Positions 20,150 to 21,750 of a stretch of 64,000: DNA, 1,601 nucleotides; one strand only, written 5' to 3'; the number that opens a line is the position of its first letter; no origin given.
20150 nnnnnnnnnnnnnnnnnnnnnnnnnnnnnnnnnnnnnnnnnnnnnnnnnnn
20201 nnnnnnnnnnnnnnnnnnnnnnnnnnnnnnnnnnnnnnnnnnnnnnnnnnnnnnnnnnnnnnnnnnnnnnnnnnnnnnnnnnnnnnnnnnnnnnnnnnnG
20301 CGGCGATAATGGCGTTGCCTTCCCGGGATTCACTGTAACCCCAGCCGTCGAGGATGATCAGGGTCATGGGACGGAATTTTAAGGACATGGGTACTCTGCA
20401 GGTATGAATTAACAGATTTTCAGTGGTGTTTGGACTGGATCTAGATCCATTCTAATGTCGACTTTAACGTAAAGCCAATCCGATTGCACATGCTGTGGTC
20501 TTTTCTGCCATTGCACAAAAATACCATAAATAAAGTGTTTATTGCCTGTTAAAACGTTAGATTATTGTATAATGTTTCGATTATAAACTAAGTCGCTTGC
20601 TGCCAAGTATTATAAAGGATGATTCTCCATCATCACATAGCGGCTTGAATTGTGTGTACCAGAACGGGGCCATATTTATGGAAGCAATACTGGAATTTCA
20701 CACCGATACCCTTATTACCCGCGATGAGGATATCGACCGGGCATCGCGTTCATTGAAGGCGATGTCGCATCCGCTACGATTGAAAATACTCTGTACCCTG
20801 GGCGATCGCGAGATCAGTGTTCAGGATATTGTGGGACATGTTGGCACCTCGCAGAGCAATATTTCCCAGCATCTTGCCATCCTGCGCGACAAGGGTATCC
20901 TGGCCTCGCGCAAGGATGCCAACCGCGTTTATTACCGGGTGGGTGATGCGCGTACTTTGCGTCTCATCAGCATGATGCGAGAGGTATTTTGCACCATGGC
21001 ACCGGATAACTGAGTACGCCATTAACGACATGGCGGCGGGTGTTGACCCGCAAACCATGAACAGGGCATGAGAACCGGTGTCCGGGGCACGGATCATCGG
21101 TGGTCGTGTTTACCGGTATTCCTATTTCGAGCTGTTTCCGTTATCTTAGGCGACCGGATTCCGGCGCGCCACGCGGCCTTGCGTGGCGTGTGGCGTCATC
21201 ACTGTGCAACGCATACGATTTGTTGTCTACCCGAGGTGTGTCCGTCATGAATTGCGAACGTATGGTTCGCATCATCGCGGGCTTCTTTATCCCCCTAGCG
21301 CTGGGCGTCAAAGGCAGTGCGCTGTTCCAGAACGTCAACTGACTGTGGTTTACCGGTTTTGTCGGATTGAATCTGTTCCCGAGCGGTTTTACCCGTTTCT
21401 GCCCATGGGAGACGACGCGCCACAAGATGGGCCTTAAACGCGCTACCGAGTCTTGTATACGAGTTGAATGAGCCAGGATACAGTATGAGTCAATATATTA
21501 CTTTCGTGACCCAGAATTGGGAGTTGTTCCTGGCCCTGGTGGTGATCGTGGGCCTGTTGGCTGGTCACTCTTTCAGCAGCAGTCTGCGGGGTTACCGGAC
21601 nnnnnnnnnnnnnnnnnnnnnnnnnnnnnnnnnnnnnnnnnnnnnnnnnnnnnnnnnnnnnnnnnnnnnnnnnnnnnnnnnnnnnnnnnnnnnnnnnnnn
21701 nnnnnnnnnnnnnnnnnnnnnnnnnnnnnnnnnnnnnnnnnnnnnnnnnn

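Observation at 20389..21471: Low-GC ArsR/DUF2892 insertion splits a conserved gpmI-envC-ctpA-yibQ / yibN-grxC-secB-gpsA junction, recreating a split YgaV-YgaP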

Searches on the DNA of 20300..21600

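Call 34: search_rna_families(source=window, start=20300, end=21600, threshold=evalue, max_evalue=1)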
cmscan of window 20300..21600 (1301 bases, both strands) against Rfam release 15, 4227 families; matches with E-value up to 1: 0.
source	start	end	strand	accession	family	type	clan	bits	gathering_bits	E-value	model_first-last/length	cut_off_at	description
